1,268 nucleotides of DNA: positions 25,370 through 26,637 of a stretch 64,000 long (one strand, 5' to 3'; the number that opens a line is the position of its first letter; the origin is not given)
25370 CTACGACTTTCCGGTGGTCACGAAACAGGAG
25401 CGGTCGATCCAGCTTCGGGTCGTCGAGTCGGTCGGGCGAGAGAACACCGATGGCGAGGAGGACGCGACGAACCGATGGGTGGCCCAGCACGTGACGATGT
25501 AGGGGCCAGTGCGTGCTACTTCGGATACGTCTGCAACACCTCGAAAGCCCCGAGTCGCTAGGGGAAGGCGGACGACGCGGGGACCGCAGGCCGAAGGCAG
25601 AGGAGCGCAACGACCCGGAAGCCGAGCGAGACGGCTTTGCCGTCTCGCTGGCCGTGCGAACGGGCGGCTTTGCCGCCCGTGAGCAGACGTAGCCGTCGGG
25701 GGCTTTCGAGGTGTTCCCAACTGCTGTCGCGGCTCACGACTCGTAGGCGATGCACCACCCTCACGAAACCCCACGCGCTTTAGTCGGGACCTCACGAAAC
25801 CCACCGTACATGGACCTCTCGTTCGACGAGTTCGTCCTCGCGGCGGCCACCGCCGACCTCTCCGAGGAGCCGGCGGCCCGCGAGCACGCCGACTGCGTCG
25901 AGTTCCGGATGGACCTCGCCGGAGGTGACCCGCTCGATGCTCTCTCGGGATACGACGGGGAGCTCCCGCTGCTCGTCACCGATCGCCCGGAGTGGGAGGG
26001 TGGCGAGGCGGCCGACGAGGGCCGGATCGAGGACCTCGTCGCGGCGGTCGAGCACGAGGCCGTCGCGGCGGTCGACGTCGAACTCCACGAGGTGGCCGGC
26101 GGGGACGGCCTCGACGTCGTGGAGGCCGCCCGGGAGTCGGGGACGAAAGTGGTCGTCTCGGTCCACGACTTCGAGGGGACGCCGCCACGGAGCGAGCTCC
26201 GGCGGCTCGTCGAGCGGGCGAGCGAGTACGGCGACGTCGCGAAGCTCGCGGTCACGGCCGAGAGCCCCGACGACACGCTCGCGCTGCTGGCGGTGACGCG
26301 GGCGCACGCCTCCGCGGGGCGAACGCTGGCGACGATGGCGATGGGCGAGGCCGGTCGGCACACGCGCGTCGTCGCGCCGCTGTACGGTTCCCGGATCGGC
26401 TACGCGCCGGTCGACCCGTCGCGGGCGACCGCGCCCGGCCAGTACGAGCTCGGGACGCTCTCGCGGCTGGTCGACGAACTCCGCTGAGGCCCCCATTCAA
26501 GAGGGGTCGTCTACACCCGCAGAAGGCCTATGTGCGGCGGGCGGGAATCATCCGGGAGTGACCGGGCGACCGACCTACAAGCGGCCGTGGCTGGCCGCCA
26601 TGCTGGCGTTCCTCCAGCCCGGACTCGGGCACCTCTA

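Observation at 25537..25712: Compact 176-bp copy with perfect terminal inverted repeats and compensatory stem changes relative to other copies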

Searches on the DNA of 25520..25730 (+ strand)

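Call 12: search_dna_similar(query=window:25520-25730:+, collection=plasmids, mode=distant, max_evalue=0.001, max_rows=30)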
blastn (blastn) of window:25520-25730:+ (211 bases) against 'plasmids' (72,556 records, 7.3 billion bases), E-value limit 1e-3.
No match.

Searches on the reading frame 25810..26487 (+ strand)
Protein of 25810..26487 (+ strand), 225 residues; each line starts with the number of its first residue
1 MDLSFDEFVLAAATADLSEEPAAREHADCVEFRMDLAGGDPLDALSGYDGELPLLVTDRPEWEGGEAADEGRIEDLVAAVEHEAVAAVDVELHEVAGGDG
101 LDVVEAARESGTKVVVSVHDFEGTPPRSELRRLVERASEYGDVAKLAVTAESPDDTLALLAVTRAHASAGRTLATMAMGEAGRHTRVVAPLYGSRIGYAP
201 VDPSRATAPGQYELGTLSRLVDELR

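Call 29: find_encoding_contigs(protein=window:25810-26487:+, flank=3000, max_places=8)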
Protein window:25810-26487:+ (225 aa): 2 contigs read that carry it; 1 place shown.
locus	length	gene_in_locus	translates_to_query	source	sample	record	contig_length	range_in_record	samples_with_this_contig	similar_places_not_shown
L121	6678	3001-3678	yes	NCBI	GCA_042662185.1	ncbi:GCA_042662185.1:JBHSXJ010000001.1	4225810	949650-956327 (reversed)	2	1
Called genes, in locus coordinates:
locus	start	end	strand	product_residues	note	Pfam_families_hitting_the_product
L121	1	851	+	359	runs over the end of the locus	PF02073:Peptidase_M29, PF26233:NicX (weak)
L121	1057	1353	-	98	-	-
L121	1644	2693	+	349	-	PF01555:N6_N4_Mtase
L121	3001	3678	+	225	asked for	PF01487:DHquinase_I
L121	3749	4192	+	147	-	PF24460:DUF7575, PF24463:DUF7577 (weak)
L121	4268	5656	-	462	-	PF01565:FAD_binding_4, PF08031:BBE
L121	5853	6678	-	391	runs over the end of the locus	PF02518:HATPase_c, PF13581:HATPase_c_2 (weak)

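Call 45: find_encoding_contigs(protein=window:25810-26487:+, flank=10000, max_places=2)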
Protein window:25810-26487:+ (225 aa): 2 contigs read that carry it; 1 place shown.
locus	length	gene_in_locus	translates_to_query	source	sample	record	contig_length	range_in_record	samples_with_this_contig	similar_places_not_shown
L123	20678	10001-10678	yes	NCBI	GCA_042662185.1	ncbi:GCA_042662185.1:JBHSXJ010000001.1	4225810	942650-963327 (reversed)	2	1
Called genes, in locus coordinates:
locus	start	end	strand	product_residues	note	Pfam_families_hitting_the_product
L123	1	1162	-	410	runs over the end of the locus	PF02492:cobW, PF07683:CobW_C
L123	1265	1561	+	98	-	PF25952:DUF7990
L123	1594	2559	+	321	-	PF01656:CbiA (weak), PF02374:ArsA_ATPase, PF13614:AAA_31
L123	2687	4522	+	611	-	PF02554:CstA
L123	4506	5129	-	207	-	PF26226:DUF8052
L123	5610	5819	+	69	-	PF26029:DUF8007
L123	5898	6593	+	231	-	PF19146:DUF5828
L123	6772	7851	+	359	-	PF02073:Peptidase_M29, PF26233:NicX (weak)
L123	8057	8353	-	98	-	-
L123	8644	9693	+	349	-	PF01555:N6_N4_Mtase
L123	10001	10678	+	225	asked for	PF01487:DHquinase_I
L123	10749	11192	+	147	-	PF24460:DUF7575, PF24463:DUF7577 (weak)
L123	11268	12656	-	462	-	PF01565:FAD_binding_4, PF08031:BBE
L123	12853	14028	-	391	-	PF02518:HATPase_c, PF13581:HATPase_c_2 (weak)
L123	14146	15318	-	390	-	PF01959:DHQS, PF26558:DHQS_2nd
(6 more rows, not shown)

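Call 49: find_homologous_proteins(query=window:25810-26487:+, max_evalue=1e-40)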
Query window:25810-26487:+ (225 aa): 1989 proteins with E <= 1e-40 among 8000 candidates; the best 120 are listed.
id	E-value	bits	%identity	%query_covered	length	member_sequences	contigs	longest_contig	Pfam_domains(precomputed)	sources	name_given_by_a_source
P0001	9.6e-135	465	98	100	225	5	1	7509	PF01487.23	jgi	jgi:3-dehydroquinate dehydratase-1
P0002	4.7e-134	463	98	100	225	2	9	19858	PF01487.23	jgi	jgi:3-dehydroquinate dehydratase-1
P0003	3.1e-128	444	94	100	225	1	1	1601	PF01487.23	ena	-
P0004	3.9e-126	437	92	100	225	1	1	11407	PF01487.23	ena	-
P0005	9.5e-126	436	92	100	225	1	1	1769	PF01487.23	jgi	jgi:3-dehydroquinate dehydratase-1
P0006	2.7e-125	434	92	100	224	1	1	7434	PF01487.23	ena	-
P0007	8.1e-125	433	91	100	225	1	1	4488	PF01487.23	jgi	-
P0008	2.0e-124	432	91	100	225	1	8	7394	PF01487.23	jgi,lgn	jgi:3-dehydroquinate dehydratase-1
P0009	2.4e-124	431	91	100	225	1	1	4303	PF01487.23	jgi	jgi:3-dehydroquinate dehydratase-1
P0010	4.1e-124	431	91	100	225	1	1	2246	PF01487.23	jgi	jgi:3-dehydroquinate dehydratase-1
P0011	1.2e-123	429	90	100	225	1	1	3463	PF01487.23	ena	-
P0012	2.1e-123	428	90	100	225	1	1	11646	PF01487.23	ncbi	-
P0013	9.2e-123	426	89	100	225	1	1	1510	PF01487.23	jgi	jgi:3-dehydroquinate dehydratase-1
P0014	1.6e-122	425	89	100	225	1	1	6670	PF01487.23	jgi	jgi:3-dehydroquinate dehydratase-1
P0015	3.0e-122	424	90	100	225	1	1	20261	PF01487.23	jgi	jgi:3-dehydroquinate dehydratase-1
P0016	3.4e-122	424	89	100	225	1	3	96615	PF01487.23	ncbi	ncbi:MAG: type I 3-dehydroquinate dehydratase [Haloarculaceae archaeon]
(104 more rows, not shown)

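Call 50: find_encoding_contigs(protein=P0002, flank=2500, max_places=3)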
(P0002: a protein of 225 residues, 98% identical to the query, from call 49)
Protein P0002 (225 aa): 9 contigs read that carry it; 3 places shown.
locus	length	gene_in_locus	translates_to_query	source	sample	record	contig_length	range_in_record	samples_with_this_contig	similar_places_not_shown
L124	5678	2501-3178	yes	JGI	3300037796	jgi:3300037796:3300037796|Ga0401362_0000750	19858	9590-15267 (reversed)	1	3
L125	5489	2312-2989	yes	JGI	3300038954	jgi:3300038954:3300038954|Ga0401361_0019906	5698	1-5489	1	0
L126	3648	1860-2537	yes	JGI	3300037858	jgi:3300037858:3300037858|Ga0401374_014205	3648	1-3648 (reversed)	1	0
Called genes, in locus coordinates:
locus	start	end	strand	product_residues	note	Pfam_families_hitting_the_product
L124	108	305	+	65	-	-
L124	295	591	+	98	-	PF05016:ParE_toxin (weak)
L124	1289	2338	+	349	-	PF08241:Methyltransf_11 (faint), PF01555:N6_N4_Mtase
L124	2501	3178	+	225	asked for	PF01487:DHquinase_I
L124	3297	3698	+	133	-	PF24460:DUF7575, PF24463:DUF7577 (weak)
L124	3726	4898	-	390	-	PF01959:DHQS, PF26558:DHQS_2nd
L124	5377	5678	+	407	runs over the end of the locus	PF01145:Band_7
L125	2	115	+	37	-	?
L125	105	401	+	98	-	PF05016:ParE_toxin (weak)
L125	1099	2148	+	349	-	PF08241:Methyltransf_11 (faint), PF01555:N6_N4_Mtase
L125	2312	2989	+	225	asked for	PF01487:DHquinase_I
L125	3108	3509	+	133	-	PF24460:DUF7575, PF24463:DUF7577 (weak)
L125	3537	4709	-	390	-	PF01959:DHQS, PF26558:DHQS_2nd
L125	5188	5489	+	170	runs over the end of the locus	?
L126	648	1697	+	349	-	PF08241:Methyltransf_11 (faint), PF01555:N6_N4_Mtase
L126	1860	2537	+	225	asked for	PF01487:DHquinase_I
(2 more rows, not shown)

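Call 51: find_encoding_contigs(protein=P0004, flank=2500, max_places=2)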
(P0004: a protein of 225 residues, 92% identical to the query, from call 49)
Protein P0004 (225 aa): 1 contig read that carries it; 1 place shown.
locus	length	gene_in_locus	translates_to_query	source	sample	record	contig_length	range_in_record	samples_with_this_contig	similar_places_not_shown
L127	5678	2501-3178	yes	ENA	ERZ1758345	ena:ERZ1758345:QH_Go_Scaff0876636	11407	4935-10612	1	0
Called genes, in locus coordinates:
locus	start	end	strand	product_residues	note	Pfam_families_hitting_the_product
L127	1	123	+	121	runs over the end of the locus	-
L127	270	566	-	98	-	-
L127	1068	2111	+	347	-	PF01555:N6_N4_Mtase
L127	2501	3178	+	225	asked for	PF01487:DHquinase_I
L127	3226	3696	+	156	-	PF24460:DUF7575, PF24463:DUF7577 (weak)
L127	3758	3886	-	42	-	PF08031:BBE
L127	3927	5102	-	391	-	PF02518:HATPase_c, PF13581:HATPase_c_2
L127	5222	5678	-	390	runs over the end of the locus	PF01959:DHQS, PF26558:DHQS_2nd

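Call 52: find_encoding_contigs(protein=P0016, flank=2500, max_places=2)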
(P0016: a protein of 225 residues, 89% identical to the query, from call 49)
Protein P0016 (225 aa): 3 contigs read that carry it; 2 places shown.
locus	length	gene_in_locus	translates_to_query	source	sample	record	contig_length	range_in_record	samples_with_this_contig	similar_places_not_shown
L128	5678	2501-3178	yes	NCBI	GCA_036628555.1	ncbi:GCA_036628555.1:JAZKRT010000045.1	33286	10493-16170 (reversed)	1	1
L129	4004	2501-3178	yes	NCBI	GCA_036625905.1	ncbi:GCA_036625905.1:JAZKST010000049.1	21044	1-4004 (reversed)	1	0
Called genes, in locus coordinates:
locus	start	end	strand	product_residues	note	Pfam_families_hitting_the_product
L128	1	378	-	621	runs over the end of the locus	PF07676:PD40 (faint), PF26549:Tricorn_N (weak), PF26550:Tricorn_2nd (faint), PF05448:AXE1 (faint), PF01738:DLH, PF12146:Hydrolase_4 (weak), PF20434:BD-FAE, PF00326:Peptidase_S9, +2 more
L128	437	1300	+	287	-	-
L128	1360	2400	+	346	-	PF13439:Glyco_transf_4, PF13579:Glyco_trans_4_4, PF00534:Glycos_transf_1, PF13692:Glyco_trans_1_4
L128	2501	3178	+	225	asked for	PF01487:DHquinase_I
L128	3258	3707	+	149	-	PF24460:DUF7575, PF24463:DUF7577 (weak)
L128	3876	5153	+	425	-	PF07282:Cas12f1-like_TNB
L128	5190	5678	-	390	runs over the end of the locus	PF01959:DHQS, PF26558:DHQS_2nd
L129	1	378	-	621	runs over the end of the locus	PF07676:PD40 (faint), PF26549:Tricorn_N (weak), PF26550:Tricorn_2nd (faint), PF05448:AXE1 (faint), PF01738:DLH, PF12146:Hydrolase_4 (weak), PF20434:BD-FAE, PF00326:Peptidase_S9, +2 more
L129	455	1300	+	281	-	-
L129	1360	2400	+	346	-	PF13439:Glyco_transf_4, PF13579:Glyco_trans_4_4, PF00534:Glycos_transf_1, PF13692:Glyco_trans_1_4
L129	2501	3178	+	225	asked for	PF01487:DHquinase_I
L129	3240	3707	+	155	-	PF24460:DUF7575, PF24463:DUF7577 (weak)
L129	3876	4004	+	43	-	?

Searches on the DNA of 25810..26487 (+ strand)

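Call 80: search_with_rna_model(model_id=R1, sources=[L004, L005, L007, L014, L017, L020, L027, L044, L045, L049, L051, L052, L053, L055, L057, L061, L069, L075, L077, L083, L085, L089, L090, L094, L097, L098, L099, L103, L113, L116, L122, L123, L124, L127, L128, L150, L154, L001, L002, L003, L006, L009, L010, L013, L018, L023], max_evalue=0.001)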
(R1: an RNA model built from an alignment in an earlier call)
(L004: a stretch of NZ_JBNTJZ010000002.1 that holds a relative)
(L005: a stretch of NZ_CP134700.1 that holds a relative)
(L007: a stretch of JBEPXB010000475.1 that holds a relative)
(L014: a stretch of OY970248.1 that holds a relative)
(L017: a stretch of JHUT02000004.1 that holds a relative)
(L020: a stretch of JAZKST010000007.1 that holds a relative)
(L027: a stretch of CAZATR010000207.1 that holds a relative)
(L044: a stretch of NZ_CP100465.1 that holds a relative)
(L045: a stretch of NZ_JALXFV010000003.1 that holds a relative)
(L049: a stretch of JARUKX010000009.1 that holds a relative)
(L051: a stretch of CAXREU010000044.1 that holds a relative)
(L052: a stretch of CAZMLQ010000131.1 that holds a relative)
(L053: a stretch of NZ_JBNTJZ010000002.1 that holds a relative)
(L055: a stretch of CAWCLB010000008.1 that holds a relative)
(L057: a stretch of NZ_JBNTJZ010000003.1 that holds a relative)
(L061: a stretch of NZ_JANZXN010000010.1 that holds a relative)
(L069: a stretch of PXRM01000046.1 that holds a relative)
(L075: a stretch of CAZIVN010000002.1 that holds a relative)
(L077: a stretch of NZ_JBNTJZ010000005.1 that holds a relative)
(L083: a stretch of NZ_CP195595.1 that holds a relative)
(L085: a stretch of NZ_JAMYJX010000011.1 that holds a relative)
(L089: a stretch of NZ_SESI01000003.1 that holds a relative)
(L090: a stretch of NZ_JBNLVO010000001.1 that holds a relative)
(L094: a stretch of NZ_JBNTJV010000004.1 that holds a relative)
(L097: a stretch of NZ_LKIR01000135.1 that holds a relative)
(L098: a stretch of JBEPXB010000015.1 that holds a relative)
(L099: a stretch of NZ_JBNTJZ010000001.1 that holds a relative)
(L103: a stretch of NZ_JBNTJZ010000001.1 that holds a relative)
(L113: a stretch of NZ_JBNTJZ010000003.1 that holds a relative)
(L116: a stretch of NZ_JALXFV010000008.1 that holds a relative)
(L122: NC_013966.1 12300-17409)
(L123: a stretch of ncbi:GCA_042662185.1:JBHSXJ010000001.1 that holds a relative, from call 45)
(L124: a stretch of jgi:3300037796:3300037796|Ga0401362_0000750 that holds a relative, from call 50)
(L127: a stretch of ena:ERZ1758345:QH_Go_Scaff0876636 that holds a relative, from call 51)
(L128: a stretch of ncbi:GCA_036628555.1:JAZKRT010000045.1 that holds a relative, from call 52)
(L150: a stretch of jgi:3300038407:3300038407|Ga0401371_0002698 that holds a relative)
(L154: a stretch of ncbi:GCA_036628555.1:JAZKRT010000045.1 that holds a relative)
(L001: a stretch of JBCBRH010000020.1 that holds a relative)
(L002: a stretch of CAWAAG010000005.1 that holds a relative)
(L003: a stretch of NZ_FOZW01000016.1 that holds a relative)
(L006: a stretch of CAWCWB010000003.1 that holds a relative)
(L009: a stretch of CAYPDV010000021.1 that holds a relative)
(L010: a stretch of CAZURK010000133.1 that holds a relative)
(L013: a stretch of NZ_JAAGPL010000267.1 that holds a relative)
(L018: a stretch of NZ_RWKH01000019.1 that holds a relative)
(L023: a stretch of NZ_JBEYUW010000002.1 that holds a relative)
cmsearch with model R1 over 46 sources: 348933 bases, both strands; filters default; matches with E-value up to 0.001: 45.
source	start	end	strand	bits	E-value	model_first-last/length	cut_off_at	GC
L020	5104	5220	+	127.8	1.6e-28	1-117/117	no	0.7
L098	11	127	+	124.8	8.9e-28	1-117/117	no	0.73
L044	6954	7066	-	124.2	1.2e-27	1-117/117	no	0.72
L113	2142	2254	+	122.9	2.5e-27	1-117/117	no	0.69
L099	3491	3603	+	122.3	3.6e-27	1-117/117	no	0.68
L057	6358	6470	-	122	4.1e-27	1-117/117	no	0.68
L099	3347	3455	-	120.3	1.1e-26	1-117/117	no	0.71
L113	1998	2106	-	120.3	1.1e-26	1-117/117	no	0.71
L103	4326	4435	-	118.8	2.6e-26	1-117/117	no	0.69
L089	4035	4149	-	114.6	2.8e-25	1-117/117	no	0.72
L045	2677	2792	-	113.7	4.5e-25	1-117/117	no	0.65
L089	4185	4307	+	113.2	6.2e-25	1-117/117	no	0.68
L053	6320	6429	+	110.7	2.5e-24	1-117/117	no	0.73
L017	4406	4532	+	107.4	1.6e-23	1-117/117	no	0.69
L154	3475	3607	+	107.3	1.7e-23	1-117/117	no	0.68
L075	3823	3937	+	106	3.5e-23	1-117/117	no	0.74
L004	394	503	+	105.7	4.1e-23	1-117/117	no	0.67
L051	2161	2271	-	105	6.4e-23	1-117/117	no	0.66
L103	4471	4641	+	96.8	6.3e-21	1-117/117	no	0.65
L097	3310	3431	-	96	1e-20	1-117/117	no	0.75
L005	6541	6658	+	95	1.8e-20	1-117/117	no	0.69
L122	2499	2605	-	93.9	3.3e-20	1-117/117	no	0.73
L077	4171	4341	-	88.6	6.4e-19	1-117/117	no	0.63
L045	2831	2935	-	81.7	3.2e-17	7-111/117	no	0.68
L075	3631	3791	-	78.2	2.4e-16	1-117/117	no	0.7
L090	3671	3807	+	76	7.9e-16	1-117/117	no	0.72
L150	3426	3593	+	75.7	9.5e-16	1-117/117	no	0.65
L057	6506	6616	+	74.8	1.6e-15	1-117/117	no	0.66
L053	6059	6284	-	69.7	2.9e-14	1-117/117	no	0.62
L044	7102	7259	+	66.9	1.4e-13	1-117/117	no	0.72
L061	6417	6528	-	61.7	2.7e-12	1-117/117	no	0.68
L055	874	1002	-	55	1.2e-10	1-117/117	no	0.64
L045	2825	2941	+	53.2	3.3e-10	1-117/117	no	0.67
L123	5382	5470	-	52.9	3.7e-10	16-102/117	no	0.76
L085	248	432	+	51.7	7.6e-10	1-117/117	no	0.64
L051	2303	2420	+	50.5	1.5e-09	1-117/117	no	0.68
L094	6760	6872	-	38.5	1.3e-06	1-117/117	no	0.73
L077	4490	4590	+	38.4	1.4e-06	1-117/117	no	0.7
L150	3626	3807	-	32.1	4.8e-05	1-117/117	no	0.68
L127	2271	2408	+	30.3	0.00013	1-117/117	no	0.71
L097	3904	4020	+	30.1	0.00015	1-117/117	no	0.67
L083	5534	5564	+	28.2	0.00044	1-117/117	no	0.61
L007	440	512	-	27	0.00083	1-117/117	no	0.7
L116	4675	4718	+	26.9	0.0009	1-117/117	no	0.64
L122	304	414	-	26.8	0.00094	1-117/117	no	0.75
